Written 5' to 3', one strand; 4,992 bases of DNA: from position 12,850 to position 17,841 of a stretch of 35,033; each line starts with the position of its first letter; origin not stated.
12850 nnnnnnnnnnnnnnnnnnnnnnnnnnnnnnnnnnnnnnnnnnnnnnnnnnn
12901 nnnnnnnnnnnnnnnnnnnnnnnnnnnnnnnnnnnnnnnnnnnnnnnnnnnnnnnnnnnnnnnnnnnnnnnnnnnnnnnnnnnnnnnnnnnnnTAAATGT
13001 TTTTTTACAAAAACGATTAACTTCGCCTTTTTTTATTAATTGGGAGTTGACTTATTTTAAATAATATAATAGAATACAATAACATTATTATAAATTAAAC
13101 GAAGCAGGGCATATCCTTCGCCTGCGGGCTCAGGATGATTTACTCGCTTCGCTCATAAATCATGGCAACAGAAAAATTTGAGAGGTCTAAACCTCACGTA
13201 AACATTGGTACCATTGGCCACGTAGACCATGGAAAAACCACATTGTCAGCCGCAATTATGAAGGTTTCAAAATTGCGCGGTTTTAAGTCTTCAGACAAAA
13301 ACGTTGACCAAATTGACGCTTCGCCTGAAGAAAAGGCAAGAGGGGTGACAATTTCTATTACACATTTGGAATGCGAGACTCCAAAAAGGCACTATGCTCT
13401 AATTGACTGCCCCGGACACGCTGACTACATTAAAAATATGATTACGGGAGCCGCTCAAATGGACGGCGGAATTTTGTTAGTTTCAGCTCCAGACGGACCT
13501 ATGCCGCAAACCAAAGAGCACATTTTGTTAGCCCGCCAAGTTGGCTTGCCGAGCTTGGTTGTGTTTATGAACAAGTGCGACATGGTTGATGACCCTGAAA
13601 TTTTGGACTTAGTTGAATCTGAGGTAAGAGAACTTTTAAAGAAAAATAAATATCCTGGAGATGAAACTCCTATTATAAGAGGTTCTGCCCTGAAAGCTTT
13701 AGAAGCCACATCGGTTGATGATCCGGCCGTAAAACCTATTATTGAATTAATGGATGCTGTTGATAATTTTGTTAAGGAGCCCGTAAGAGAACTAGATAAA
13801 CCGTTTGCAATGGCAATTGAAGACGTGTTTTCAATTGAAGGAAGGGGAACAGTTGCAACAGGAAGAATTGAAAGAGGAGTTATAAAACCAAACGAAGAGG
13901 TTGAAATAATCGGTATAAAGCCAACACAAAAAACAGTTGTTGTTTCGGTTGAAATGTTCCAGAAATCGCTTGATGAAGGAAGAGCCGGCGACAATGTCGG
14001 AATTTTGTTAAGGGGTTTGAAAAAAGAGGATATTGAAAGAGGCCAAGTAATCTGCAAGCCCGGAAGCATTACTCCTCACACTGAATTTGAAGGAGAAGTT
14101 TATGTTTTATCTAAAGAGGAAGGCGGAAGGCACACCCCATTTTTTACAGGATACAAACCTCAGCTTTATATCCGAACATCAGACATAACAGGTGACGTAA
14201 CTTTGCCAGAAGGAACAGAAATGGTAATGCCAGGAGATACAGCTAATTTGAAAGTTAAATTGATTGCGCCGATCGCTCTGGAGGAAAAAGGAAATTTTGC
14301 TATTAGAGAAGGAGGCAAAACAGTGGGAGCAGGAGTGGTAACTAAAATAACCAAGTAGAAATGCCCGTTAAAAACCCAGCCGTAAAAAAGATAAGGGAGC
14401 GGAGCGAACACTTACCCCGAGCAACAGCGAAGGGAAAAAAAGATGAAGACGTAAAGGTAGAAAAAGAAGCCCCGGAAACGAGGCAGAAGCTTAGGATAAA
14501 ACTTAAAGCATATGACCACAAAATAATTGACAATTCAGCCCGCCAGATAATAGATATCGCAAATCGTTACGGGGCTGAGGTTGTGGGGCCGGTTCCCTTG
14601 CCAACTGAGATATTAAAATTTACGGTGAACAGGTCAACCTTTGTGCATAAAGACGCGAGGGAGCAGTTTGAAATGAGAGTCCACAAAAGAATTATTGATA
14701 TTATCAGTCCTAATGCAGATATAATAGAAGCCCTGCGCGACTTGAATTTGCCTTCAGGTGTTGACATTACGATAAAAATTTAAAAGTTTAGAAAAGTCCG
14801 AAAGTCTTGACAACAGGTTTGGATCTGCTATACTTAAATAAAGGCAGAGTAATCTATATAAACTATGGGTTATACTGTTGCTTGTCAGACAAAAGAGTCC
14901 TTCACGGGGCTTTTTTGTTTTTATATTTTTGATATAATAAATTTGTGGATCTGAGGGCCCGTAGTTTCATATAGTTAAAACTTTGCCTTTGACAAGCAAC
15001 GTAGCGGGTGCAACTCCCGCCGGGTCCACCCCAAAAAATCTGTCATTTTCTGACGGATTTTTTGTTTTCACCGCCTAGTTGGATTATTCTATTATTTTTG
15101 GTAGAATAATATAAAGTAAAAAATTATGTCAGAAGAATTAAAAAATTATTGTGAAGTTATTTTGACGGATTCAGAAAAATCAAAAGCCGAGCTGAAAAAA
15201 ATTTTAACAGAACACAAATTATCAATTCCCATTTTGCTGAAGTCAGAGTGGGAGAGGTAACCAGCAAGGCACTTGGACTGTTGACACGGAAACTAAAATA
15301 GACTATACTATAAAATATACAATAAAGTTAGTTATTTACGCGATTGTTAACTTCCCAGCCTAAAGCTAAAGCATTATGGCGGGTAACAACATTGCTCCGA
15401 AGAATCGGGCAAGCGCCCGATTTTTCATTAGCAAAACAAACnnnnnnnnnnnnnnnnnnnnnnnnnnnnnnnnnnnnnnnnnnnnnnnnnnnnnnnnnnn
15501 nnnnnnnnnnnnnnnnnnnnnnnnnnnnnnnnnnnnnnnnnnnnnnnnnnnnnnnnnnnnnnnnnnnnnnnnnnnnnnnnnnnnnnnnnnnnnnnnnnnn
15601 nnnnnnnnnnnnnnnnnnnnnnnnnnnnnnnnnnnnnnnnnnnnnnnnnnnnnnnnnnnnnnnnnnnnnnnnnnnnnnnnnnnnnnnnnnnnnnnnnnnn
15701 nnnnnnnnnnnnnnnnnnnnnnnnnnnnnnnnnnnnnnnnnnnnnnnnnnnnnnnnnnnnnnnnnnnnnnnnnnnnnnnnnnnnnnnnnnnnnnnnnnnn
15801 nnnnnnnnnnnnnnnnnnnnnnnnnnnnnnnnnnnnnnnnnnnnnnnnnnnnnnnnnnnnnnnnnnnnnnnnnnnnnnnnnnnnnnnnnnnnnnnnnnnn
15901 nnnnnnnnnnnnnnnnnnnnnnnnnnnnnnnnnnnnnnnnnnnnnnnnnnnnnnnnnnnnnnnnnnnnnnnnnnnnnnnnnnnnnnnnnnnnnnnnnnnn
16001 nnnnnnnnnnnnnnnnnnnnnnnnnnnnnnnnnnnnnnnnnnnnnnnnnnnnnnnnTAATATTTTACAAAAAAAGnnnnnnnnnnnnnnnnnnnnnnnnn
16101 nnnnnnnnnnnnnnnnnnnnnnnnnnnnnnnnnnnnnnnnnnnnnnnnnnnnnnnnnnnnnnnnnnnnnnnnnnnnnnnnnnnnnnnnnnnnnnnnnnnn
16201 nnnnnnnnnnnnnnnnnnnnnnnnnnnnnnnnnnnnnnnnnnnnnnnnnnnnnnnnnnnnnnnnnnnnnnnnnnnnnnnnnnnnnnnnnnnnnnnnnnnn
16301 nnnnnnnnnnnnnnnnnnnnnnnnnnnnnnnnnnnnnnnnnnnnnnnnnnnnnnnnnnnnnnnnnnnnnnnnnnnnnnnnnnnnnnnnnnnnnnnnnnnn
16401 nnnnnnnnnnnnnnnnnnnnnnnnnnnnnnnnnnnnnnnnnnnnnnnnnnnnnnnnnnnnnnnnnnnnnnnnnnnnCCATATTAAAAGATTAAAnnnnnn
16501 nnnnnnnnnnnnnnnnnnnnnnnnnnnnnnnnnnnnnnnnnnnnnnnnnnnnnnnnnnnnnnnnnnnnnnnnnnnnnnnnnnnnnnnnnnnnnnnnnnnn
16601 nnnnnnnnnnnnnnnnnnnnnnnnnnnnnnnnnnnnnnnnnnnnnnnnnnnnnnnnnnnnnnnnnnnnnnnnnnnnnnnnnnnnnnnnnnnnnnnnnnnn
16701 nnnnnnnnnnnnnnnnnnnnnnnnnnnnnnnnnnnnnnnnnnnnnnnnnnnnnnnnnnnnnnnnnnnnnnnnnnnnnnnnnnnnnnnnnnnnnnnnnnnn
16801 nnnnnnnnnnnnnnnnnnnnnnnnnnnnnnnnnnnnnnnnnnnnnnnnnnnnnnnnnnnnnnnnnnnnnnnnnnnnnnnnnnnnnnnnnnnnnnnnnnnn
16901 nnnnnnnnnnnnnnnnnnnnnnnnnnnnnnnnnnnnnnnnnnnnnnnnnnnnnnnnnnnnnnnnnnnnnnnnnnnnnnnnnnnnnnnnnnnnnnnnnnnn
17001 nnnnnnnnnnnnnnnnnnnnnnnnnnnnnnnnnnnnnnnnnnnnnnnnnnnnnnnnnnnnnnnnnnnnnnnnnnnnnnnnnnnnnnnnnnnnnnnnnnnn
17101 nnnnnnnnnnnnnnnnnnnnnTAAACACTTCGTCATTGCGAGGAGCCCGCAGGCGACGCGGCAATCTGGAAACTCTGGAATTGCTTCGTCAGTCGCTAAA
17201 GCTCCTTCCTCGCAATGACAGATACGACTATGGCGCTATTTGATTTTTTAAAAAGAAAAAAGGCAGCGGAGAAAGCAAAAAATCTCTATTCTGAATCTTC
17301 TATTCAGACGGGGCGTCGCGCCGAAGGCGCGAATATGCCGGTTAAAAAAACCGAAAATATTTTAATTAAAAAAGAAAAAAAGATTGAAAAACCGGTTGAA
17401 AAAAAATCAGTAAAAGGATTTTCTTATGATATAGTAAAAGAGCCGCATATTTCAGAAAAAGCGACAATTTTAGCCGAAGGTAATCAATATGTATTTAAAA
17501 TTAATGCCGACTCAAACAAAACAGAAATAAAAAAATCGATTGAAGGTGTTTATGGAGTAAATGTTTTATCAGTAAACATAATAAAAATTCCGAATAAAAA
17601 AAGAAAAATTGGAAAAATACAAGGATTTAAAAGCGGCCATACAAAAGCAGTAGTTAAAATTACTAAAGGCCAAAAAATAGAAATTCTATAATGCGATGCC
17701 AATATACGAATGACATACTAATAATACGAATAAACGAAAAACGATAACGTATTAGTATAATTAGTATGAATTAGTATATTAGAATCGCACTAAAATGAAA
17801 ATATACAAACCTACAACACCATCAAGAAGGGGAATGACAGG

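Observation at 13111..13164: R1: a conserved ~55-nt structured leader ending exactly at the start codons of tuf, rplX, rpsN, rplO and secY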

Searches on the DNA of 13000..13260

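Call 14: search_rna_families(source=window, start=13000, end=13260, threshold=evalue, max_evalue=10, show_alignments=3)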
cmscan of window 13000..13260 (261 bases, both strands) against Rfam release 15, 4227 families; matches with E-value up to 10: 3.
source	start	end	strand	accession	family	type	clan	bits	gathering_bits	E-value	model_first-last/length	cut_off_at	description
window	13000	13201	+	RF04150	MIR2655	Gene; miRNA;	-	16.8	122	1.7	72-267/267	5'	MIR2655 microRNA precursor family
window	13078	13166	-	RF02306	TtnuCD32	Gene; snRNA; snoRNA; CD-box;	-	15.9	100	0.97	1-98/98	no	Tetrahymena snoRNA TtnuCD32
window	13000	13154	-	RF02032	GOLLD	Gene;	-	13.2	150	0.17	1-149/416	3'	Giant, ornate, lake- and Lactobacillales-derived (GOLLD) RNA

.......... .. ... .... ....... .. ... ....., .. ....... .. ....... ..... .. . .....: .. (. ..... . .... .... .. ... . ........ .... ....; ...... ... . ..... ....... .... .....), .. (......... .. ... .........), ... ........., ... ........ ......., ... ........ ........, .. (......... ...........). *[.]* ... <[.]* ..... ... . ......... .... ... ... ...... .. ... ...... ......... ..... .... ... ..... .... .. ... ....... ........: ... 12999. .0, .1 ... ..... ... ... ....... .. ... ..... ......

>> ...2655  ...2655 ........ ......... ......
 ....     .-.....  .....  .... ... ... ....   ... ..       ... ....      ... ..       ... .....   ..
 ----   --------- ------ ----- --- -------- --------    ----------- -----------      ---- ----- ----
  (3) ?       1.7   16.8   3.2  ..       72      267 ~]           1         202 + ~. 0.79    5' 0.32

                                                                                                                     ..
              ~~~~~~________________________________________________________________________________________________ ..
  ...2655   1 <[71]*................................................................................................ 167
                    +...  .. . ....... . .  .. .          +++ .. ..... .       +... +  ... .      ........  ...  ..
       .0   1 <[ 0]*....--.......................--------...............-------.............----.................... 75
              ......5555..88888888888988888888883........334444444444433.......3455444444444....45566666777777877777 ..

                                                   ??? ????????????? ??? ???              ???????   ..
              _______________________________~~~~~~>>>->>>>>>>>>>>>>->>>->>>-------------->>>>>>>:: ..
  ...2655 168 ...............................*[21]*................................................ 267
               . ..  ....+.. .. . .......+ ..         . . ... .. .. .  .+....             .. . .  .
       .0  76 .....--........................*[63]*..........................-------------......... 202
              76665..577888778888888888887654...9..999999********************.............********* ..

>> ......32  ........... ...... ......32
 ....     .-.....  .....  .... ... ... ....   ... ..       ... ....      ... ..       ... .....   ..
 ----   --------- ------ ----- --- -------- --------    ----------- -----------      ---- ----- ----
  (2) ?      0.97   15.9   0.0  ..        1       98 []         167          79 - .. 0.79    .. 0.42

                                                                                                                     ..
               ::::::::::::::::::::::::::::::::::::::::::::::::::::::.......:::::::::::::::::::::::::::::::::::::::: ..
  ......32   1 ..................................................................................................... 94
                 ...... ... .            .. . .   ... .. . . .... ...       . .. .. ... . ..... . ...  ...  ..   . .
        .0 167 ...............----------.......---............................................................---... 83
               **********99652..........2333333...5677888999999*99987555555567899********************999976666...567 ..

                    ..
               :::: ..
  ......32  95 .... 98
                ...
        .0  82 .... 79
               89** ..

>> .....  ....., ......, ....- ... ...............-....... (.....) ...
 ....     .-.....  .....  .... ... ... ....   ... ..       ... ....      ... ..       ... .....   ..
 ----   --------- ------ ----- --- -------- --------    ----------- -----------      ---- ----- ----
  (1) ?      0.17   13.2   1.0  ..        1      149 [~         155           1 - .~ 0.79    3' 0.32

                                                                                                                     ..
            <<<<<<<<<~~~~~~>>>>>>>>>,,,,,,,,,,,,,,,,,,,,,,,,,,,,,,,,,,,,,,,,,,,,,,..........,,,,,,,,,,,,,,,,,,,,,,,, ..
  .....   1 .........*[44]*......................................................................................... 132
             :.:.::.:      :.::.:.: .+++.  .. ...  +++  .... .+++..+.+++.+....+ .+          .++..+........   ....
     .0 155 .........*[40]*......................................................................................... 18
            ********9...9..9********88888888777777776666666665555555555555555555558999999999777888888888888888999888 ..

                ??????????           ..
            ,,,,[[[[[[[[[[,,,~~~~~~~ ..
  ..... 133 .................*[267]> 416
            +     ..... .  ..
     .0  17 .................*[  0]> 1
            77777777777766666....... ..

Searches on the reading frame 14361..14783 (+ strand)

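Call 66: search_protein_families(library=pfam, proteins=[window:14361-14783:+])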
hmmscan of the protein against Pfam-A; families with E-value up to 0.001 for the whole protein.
window:14361-14783:+ (140 aa): 1 family
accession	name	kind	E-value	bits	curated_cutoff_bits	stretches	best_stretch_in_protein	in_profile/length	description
PF00338.27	Ribosomal_S10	-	4.9e-33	113.8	21.2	1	45-139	1-98/98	Ribosomal protein S10p/S20e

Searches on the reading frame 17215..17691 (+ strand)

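Call 66: search_protein_families(library=pfam, proteins=[window:17215-17691:+])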
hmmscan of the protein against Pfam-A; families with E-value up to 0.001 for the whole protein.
window:17215-17691:+ (158 aa): 1 family
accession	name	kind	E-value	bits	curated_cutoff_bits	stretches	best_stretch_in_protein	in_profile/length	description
PF00276.25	Ribosomal_L23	-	1.2e-23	83.8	30.8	1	72-157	1-86/86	Ribosomal protein L23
